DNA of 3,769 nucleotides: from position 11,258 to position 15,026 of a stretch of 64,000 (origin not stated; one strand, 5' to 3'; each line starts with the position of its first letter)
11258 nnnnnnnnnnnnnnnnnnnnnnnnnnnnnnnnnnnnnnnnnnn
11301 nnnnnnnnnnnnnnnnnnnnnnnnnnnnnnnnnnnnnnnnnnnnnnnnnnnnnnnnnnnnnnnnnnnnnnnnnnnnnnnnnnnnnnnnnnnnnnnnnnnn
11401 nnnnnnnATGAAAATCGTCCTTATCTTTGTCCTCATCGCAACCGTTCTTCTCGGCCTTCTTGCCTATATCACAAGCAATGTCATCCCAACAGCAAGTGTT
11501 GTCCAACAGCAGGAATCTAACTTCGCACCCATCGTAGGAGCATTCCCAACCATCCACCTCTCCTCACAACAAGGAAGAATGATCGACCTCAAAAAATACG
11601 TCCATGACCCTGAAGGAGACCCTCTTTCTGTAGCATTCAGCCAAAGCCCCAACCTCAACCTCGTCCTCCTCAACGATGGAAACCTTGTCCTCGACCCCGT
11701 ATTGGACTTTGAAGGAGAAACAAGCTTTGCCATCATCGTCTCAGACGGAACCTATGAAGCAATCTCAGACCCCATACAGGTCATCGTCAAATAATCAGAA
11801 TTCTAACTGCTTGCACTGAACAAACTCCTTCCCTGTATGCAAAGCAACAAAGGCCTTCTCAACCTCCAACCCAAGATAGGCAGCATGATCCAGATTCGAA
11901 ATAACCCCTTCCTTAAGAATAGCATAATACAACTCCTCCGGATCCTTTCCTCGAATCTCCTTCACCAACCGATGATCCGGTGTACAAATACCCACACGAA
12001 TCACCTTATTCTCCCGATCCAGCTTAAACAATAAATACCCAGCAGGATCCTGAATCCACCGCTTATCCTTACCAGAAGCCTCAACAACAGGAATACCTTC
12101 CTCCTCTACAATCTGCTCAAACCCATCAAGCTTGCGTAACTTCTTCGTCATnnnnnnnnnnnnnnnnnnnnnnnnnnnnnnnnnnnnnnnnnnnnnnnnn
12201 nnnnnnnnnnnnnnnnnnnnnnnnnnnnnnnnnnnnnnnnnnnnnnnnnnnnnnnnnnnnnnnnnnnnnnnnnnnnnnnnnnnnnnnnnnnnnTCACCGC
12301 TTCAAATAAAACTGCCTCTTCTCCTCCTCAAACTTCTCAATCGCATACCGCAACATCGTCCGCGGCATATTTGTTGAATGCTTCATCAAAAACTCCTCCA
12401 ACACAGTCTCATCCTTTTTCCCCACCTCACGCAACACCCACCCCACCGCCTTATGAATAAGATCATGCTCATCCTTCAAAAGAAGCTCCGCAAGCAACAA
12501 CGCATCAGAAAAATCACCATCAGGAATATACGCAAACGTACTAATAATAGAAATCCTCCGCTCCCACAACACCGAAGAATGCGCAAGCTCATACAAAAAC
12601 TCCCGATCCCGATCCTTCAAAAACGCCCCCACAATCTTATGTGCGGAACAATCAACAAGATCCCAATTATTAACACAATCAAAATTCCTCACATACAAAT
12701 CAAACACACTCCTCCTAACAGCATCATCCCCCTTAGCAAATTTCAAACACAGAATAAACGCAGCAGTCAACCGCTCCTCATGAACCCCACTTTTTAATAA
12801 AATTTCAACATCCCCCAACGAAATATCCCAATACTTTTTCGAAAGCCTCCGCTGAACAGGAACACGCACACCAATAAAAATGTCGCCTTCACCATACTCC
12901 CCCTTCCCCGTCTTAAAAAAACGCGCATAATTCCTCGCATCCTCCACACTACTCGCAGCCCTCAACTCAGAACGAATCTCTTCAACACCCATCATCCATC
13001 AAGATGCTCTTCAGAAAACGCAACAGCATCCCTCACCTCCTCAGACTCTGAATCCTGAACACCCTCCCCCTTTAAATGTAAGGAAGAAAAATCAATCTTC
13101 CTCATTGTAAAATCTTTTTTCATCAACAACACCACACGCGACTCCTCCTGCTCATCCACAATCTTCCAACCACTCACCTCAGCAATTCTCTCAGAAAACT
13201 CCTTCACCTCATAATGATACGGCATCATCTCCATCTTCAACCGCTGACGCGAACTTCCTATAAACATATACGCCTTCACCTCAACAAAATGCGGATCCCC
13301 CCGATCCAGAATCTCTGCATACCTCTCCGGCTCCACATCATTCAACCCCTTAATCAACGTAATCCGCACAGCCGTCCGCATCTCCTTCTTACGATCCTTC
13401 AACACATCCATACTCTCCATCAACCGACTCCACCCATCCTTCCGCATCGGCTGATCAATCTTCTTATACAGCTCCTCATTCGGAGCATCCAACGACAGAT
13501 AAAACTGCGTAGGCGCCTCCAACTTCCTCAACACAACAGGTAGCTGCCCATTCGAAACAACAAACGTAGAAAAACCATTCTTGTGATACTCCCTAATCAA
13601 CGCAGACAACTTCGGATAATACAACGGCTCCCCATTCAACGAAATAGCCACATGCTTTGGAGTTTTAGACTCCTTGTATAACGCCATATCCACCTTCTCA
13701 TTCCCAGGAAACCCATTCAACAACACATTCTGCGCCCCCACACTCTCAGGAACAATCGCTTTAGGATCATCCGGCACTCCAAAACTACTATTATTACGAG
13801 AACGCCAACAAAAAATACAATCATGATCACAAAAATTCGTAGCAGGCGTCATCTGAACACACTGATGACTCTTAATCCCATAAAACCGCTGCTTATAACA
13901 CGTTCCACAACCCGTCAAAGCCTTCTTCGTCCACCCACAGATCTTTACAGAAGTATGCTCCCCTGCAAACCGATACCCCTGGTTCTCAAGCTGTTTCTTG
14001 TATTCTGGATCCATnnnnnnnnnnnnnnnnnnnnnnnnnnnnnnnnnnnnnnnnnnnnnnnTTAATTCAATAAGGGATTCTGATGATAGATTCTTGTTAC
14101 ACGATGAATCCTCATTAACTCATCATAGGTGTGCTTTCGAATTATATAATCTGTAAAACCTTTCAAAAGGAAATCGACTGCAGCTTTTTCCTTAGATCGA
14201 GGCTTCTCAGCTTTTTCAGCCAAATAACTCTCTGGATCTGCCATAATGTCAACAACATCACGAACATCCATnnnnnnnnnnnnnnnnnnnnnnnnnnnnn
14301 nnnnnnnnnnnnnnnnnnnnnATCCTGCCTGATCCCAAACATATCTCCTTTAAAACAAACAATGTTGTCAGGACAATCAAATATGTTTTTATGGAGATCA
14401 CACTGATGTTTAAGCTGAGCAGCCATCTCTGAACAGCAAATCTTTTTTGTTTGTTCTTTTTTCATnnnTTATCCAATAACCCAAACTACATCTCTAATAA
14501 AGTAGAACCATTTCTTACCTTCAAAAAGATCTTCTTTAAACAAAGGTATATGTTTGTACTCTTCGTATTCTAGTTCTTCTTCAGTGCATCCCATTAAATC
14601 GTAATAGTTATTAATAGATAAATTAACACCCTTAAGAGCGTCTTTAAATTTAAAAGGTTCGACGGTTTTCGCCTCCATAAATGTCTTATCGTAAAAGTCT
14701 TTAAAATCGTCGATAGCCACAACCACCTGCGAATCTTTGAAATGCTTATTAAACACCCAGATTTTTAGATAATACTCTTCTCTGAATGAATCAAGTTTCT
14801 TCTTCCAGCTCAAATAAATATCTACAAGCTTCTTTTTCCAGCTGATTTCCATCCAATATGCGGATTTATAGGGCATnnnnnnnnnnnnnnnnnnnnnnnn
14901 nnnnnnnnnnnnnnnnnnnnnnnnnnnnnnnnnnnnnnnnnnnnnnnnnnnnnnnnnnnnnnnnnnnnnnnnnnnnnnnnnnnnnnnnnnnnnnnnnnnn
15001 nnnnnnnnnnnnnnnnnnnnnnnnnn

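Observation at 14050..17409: AT-rich island encoding a signal-peptide mini-RHS protein with a barnase-like RNase toxin domain, followed by unclassifiable Lys-rich genes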

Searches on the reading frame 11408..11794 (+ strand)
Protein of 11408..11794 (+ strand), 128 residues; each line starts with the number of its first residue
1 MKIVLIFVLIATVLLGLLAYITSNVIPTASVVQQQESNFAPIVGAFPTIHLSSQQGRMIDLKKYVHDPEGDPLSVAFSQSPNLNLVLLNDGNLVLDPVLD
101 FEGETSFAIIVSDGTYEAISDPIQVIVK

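Call 14: search_protein_families(library=pfam, proteins=[window:11408-11794:+], max_evalue=1)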
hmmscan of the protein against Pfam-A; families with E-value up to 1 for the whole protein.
window:11408-11794:+ (128 aa): 2 families
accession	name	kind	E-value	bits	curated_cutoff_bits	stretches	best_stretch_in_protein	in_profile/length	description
PF17892.7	Cadherin_5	-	7.5e-07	29.3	26.5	1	50-121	15-91/98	Cadherin-like domain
PF17963.7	Big_9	-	1.5e-06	29.4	23.6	1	40-115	3-78/89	Bacterial Ig domain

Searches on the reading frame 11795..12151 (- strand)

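Call 3: search_protein_families(library=pfam, proteins=[window:11795-12151:-], max_evalue=0.1)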
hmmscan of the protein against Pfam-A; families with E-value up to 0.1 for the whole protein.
window:11795-12151:- (118 aa): 1 family
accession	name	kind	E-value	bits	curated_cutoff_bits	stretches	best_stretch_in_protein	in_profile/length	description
PF14251.12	PterinBD-DUF4346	-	2.3e-16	60.8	29.6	1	34-112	1-85/86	PterinBD-DUF4346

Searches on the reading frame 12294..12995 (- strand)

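Call 3: search_protein_families(library=pfam, proteins=[window:12294-12995:-], max_evalue=0.1)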
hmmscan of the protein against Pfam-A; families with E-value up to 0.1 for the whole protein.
window:12294-12995:- (233 aa): 1 family
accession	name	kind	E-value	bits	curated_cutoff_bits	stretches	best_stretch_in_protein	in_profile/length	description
PF08713.17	DNA_alkylation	-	8.2e-60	202.5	21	1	7-222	1-213/213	DNA alkylation repair enzyme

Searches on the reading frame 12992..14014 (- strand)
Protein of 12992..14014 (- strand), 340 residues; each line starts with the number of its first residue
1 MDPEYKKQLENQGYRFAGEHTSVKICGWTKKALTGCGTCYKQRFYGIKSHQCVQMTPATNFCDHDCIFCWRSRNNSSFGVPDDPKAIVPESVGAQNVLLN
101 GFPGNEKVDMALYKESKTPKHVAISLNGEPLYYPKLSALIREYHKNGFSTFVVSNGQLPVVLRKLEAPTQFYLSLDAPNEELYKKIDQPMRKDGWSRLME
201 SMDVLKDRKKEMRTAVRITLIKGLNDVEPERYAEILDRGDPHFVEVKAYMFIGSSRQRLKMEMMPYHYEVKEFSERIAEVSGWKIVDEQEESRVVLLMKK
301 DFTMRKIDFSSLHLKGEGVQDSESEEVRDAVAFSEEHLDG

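Call 3: search_protein_families(library=pfam, proteins=[window:12992-14014:-], max_evalue=0.1)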
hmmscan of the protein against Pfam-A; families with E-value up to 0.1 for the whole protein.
window:12992-14014:- (340 aa): 3 families
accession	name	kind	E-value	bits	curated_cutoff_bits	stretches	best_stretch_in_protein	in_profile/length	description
PF08608.17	Wyosine_form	-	2.6e-24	85.7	22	1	238-298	1-62/63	Wyosine base formation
PF04055.27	Radical_SAM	-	4.4e-18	66.4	29.5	1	58-234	3-164/166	Radical SAM superfamily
PF04763.17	DUF562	-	0.074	13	25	0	269-332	53-116/146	Protein of unknown function (DUF562)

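Call 15: find_related_loci(query=window:12992-14014:-, collection=genome_contigs, flank=10000)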
Query window:12992-14014:- (340 aa) in genome_contigs; peptide patterns used: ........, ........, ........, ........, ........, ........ (x = any residue, [..] = any of these).
20 stretches matched a pattern; 2 encode a relative of the query (tblastn E <= 1e-3); 2 distinct loci.
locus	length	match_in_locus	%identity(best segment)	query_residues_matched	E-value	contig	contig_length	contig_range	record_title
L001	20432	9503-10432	58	1-309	3e-120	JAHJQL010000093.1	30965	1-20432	MAG: Nanoarchaeota archaeon isolate OS_PC_MetaG.mb.107 OS_PC_MetaG.mb.107_k141_797744, whole genome shotgun sequence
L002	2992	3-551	59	123-309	1e-62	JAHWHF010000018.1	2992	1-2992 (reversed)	MAG: Candidatus Woesearchaeota archaeon isolate FT2_175 k127_10887859, whole genome shotgun sequence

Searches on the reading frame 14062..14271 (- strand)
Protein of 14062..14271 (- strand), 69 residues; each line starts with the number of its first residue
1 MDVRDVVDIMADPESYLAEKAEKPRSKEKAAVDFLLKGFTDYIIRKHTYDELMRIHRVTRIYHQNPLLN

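Call 3: search_protein_families(library=pfam, proteins=[window:14062-14271:-], max_evalue=0.1)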
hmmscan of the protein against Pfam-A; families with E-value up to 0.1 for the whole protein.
window:14062-14271:- (69 aa): 0 families

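Call 4: search_protein_families(library=ncbifam, proteins=[window:14062-14271:-], max_evalue=0.1)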
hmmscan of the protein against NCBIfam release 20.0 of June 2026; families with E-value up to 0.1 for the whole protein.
window:14062-14271:- (69 aa): 0 families

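Call 93: search_protein_families(library=phrogs, proteins=[window:14065-14271:-], max_evalue=0.05)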
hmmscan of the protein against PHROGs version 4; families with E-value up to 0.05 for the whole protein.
window:14065-14271:- (69 aa): 0 families

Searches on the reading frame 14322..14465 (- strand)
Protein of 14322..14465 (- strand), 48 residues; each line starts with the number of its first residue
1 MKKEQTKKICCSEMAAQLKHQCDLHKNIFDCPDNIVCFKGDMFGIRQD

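Call 14: search_protein_families(library=pfam, proteins=[window:14322-14465:-], max_evalue=1)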
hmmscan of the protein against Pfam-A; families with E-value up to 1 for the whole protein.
seq(48 aa): 1 family
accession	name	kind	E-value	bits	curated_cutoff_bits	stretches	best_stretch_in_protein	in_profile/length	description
PF22400.1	DUF6980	-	2.3e-08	34.6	27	1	9-40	2-33/99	Domain of unknown function (DUF6980)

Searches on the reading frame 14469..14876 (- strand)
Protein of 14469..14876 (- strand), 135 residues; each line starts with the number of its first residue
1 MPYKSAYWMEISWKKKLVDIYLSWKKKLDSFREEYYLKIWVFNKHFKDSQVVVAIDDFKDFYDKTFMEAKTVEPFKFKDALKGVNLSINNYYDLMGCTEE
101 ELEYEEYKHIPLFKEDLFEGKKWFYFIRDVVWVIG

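Call 3: search_protein_families(library=pfam, proteins=[window:14469-14876:-], max_evalue=0.1)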
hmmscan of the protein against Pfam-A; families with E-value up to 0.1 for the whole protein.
window:14469-14876:- (135 aa): 1 family
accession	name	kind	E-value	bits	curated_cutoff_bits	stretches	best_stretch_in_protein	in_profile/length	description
PF05076.18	SUFU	-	0.052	13.9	25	1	46-125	86-166/172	Suppressor of fused protein (SUFU)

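Call 4: search_protein_families(library=ncbifam, proteins=[window:14469-14876:-], max_evalue=0.1)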
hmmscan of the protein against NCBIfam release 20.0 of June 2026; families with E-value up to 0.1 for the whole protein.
window:14469-14876:- (135 aa): 0 families

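Call 42: search_solved_structures(query=window:14472-14876:-, max_evalue=10, show_alignments=2)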
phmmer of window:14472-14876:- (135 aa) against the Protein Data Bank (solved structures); distinct sequences matched with E-value up to 10: 2.
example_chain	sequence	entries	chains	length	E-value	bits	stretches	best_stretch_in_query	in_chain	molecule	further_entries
3fzq_A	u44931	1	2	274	0.019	18.5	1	61-131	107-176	Putative hydrolase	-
5esp_A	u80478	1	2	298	1.1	12.7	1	40-109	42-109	I-PanMI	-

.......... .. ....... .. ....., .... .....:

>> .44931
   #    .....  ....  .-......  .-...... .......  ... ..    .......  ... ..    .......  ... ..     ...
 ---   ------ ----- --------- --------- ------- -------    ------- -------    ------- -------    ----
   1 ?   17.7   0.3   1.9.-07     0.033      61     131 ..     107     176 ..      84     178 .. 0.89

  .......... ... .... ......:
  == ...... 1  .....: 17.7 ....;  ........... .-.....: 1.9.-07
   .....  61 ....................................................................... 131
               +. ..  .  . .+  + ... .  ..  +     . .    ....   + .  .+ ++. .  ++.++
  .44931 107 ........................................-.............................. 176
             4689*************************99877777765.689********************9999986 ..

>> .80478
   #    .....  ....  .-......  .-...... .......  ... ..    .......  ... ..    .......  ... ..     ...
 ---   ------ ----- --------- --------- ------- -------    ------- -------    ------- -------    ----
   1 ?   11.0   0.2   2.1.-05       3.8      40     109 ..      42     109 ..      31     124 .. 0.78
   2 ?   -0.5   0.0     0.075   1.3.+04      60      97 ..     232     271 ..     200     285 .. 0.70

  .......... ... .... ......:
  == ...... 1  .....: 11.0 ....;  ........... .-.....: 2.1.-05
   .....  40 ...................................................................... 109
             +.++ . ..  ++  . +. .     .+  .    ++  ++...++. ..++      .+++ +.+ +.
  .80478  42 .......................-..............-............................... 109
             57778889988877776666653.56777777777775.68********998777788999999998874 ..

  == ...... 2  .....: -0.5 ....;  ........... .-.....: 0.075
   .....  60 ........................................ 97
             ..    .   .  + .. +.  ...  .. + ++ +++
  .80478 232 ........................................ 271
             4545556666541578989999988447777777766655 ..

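Call 44: find_related_loci(query=window:14472-14876:-, collection=metagenome_contigs, flank=8000)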
Query window:14472-14876:- (135 aa) in metagenome_contigs; peptide patterns used: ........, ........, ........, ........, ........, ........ (x = any residue, [..] = any of these).
78 stretches matched a pattern; 4 encode a relative of the query (tblastn E <= 1e-3); 4 distinct loci.
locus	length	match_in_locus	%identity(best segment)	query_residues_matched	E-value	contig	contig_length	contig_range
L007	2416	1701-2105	100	1-135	1e-90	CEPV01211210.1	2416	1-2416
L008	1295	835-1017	46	17-79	5e-15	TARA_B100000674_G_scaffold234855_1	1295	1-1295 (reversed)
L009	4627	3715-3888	52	15-72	1e-14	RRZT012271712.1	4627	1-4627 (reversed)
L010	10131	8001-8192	41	8-71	2e-11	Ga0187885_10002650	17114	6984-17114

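Call 47: search_protein_families(library=pfam, proteins=[L010:7722-8429:+, L010:6566-7708:+, L010:8505-9392:+, L010:5264-6325:+, L009:3688-3999:+, L010:9619-10032:+], max_evalue=0.1)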
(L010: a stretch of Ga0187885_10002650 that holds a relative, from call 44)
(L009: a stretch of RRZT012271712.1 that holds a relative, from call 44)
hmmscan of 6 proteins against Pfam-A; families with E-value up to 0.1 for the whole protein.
L010:7722-8429:+ (235 aa): 0 families

L010:6566-7708:+ (380 aa): 1 family
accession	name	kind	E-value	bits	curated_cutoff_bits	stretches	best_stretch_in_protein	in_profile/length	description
PF22918.2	PTEN2_C2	-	0.079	13.3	25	0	298-333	57-90/130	PTEN2, C2 domain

L010:8505-9392:+ (295 aa): 0 families

L010:5264-6325:+ (353 aa): 5 families
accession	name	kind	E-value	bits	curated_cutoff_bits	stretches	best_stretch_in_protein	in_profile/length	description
PF12796.13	Ank_2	-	4.1e-10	40.5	27.3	1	37-107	5-68/90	Ankyrin repeats (3 copies)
PF13857.12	Ank_5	-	2.2e-07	31.5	27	1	52-106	5-56/56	Ankyrin repeats (many copies)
PF13606.12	Ank_3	-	1e-06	29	22.3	1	63-90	1-28/30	Ankyrin repeat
PF00023.36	Ank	-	1.1e-06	29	21.1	1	63-90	1-28/33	Ankyrin repeat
PF13637.12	Ank_4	-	8.9e-06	26.3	22.7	1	44-84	11-50/50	Ankyrin repeats (many copies)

L009:3688-3999:+ (103 aa): 2 families
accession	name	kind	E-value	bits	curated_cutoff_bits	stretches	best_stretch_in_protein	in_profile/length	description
PF13059.11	DUF3922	-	0.009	17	25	1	15-66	24-73/79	Protein of unknown function (DUF3992)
PF08332.16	CaMKII_AD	-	0.098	13.3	22.1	0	10-66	3-59/128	Calcium/calmodulin dependent protein kinase II association domain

L010:9619-10032:+ (137 aa): 1 family
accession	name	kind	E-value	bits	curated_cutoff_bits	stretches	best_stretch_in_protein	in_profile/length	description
PF01526.23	DDE_Tnp_Tn3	-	1.8e-26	93.3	24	1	5-114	281-389/389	Tn3 transposase DDE domain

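Call 93: search_protein_families(library=phrogs, proteins=[window:14472-14876:-], max_evalue=0.05)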
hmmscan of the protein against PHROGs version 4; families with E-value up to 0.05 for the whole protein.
window:14472-14876:- (135 aa): 0 families
